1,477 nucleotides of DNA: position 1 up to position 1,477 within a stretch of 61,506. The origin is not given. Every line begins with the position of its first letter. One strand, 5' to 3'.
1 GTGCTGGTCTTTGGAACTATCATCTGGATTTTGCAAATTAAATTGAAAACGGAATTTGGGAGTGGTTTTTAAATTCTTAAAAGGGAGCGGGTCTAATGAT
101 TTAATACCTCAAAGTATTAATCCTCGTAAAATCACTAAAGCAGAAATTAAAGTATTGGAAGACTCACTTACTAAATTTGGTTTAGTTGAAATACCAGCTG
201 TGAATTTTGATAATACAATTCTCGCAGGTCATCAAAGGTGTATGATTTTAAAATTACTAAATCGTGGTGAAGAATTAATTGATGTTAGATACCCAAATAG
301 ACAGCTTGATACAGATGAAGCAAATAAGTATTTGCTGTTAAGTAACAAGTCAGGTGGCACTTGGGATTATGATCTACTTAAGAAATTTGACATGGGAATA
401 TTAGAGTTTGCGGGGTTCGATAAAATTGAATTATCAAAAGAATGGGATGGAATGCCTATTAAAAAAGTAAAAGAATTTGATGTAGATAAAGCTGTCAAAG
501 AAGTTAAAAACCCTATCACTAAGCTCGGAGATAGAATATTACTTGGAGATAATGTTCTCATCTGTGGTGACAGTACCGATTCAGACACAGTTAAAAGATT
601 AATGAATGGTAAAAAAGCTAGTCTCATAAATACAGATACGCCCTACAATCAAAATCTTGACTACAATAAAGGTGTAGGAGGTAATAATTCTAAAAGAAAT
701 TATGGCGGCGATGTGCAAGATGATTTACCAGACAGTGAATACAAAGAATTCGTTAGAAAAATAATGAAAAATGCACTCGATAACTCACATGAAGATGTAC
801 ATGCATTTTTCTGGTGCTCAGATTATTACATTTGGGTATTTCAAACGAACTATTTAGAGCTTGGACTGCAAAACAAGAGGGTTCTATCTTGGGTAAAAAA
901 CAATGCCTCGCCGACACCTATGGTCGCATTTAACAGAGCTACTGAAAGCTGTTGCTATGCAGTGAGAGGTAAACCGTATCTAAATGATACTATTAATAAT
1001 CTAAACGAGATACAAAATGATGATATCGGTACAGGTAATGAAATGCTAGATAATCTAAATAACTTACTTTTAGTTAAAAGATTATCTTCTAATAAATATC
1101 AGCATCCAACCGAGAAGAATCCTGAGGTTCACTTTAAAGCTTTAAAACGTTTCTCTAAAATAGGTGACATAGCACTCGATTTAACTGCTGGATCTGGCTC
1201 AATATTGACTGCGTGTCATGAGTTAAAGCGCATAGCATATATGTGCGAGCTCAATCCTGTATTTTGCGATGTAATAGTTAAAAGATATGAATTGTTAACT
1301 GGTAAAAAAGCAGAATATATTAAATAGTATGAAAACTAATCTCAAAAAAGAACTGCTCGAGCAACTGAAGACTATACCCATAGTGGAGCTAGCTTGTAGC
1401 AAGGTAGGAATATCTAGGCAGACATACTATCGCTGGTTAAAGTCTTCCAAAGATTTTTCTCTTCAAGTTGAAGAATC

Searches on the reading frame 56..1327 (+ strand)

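Call 62: search_protein_families(library=padloc, proteins=[window:56-1327:+], max_evalue=0.001)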
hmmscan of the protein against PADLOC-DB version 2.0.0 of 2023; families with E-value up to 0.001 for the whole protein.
window:56-1327:+ (423 aa): 17 families
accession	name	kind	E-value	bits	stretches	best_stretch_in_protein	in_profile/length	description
PDLC03229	MTase_II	-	1.5e-41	140.6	2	14-283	16-291/436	Type II methyltransferase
PDLC03371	MTase_II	-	3.9e-18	63.9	1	183-415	25-256/260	Type II methyltransferase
PDLC03353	MTase_II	-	1.5e-08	32.5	1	176-411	17-250/260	Type II methyltransferase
PDLC03299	MTase_II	-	1.5e-07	29.2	1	339-413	185-259/296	Type II methyltransferase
PDLC03354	MTase_II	-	3e-07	27.8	1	349-392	320-363/425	Type II methyltransferase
PDLC03265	MTase_II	-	9.7e-07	26.5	1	346-412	263-329/333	Type II methyltransferase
PDLC03228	MTase_II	-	5.4e-06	24.4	1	344-404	139-198/227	Type II methyltransferase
PDLC03279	MTase_II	-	6.1e-06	22.8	1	187-411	377-584/587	Type II methyltransferase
PDLC03337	MTase_II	-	6.5e-06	23.6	1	305-412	142-247/264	Type II methyltransferase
PDLC03308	MTase_II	-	1.1e-05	22.6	1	181-410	183-394/419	Type II methyltransferase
PDLC03321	MTase_II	-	9.2e-05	19.8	1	340-411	173-242/245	Type II methyltransferase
PDLC03246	MTase_II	-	0.00011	19.4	1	332-410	287-365/376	Type II methyltransferase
PDLC03386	MTase_II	-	0.00012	20.1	1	345-403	86-143/171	Type II methyltransferase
PDLC03387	MTase_II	-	0.00025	18.3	0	270-412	139-276/289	Type II methyltransferase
PDLC03320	MTase_II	-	0.00026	18.2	0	340-416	203-279/289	Type II methyltransferase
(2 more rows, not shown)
